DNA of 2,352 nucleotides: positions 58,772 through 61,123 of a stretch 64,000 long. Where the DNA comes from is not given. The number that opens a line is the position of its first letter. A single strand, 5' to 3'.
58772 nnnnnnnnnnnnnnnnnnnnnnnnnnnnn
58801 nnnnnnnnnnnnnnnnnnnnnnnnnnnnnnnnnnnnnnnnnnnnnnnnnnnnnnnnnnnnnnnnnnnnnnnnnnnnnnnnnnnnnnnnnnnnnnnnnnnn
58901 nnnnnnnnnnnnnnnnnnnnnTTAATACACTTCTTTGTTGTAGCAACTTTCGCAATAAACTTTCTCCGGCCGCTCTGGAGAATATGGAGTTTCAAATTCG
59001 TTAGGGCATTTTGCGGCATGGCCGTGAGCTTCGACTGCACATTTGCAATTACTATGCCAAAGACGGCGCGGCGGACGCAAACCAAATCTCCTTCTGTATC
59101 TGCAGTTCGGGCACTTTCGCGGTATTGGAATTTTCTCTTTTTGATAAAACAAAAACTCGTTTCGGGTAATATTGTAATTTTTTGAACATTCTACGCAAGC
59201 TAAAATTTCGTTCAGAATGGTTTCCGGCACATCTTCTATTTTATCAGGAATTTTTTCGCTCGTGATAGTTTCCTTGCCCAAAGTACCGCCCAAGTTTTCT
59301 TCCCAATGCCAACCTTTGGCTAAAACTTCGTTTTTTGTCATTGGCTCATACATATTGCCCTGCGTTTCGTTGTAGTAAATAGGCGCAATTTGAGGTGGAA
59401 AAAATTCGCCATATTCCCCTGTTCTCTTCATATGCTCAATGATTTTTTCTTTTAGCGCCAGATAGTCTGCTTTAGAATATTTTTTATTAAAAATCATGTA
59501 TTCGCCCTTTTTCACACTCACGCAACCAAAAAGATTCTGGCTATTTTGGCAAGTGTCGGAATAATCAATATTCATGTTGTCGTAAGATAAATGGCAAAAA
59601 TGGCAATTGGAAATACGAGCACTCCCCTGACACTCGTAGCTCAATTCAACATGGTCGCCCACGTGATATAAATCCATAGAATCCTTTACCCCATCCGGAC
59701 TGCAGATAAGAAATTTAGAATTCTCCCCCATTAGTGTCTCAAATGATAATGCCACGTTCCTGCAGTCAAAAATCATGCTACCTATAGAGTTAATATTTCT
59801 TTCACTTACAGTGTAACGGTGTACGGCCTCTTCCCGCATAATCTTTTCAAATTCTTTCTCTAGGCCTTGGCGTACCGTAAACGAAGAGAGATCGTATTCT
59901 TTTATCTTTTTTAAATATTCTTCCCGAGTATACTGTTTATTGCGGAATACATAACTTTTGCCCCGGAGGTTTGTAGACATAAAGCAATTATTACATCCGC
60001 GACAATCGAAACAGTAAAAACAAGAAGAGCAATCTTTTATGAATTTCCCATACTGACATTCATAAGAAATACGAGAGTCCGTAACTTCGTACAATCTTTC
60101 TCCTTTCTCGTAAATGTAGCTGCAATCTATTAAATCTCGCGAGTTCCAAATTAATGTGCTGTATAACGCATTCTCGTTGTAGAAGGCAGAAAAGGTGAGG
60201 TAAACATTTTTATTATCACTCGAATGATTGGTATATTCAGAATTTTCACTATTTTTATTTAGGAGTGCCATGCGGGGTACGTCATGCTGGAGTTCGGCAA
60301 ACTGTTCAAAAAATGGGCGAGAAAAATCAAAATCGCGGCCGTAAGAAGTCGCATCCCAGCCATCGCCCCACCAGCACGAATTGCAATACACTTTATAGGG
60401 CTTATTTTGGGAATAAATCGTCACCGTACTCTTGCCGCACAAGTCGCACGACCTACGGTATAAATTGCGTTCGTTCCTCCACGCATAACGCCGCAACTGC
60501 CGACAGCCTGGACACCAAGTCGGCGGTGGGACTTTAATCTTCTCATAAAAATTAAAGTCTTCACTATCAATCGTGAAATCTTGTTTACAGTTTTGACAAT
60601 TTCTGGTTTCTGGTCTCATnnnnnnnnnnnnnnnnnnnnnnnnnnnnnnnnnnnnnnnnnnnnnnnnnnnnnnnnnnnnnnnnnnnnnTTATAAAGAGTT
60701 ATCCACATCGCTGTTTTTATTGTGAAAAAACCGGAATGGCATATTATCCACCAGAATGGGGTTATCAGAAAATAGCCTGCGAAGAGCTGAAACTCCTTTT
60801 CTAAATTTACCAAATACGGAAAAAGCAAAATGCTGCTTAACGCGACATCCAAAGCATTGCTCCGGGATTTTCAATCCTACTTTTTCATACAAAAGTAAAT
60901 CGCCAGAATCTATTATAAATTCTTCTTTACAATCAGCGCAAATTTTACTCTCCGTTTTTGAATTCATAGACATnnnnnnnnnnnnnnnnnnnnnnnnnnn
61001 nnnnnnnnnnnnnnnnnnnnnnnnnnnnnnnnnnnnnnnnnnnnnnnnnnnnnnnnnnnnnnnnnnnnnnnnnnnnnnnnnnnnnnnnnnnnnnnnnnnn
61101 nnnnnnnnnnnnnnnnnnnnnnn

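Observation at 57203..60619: The Cys-rich genes occur as duplicated B-then-A pairs, with C-termini homogenised within each pair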

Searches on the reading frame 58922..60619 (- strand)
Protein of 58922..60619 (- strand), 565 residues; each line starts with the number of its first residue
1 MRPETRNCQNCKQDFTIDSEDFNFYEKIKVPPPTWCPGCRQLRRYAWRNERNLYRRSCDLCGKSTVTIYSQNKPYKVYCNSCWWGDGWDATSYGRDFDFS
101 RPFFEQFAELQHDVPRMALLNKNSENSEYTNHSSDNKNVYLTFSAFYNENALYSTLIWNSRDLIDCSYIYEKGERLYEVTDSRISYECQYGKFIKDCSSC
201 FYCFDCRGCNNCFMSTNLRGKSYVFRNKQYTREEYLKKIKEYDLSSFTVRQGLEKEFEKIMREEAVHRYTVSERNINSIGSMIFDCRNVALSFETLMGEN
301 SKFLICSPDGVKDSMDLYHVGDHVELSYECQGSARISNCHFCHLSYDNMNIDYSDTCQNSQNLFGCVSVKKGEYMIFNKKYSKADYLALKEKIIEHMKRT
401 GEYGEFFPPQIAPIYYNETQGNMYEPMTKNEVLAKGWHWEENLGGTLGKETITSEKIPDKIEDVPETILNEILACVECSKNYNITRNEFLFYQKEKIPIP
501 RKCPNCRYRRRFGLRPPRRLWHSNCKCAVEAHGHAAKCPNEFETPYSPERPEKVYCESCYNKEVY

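Call 3: search_protein_families(library=pfam, proteins=[window:58922-60619:-], max_evalue=0.1)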
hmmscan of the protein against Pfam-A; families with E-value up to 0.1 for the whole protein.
window:58922-60619:- (565 aa): 3 families
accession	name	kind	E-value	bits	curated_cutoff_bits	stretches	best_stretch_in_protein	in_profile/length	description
PF23477.1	zf_Tbcl_2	-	0.0054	16.8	27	1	536-563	9-36/37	Probable treble clef zinc finger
PF13451.12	zf_Tbcl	-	0.03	14.7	24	2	5-44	4-44/48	Probable treble clef domain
PF09606.15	Med15_N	-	0.042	14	24.1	1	372-400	36-64/72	ARC105/Med15 mediator subunit N-terminal KIX domain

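Call 38: search_protein_families(library=ncbifam, proteins=[window:58922-60619:-], max_evalue=0.01)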
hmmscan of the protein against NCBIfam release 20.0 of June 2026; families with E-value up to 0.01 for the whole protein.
window:58922-60619:- (565 aa): 0 families

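Call 39: search_protein_families(library=padloc, proteins=[window:58922-60619:-], max_evalue=0.01)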
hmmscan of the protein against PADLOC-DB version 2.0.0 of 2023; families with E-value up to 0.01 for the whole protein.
window:58922-60619:- (565 aa): 0 families

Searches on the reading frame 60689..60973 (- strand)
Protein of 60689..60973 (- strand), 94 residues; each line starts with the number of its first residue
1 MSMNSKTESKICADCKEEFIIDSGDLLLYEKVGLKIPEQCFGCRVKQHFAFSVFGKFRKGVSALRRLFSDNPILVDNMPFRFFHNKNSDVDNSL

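Call 3: search_protein_families(library=pfam, proteins=[window:60689-60973:-], max_evalue=0.1)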
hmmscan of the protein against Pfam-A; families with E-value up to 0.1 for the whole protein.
window:60689-60973:- (94 aa): 1 family
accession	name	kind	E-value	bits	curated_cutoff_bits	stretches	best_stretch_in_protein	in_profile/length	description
PF13451.12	zf_Tbcl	-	0.0011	19.3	24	1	11-48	6-44/48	Probable treble clef domain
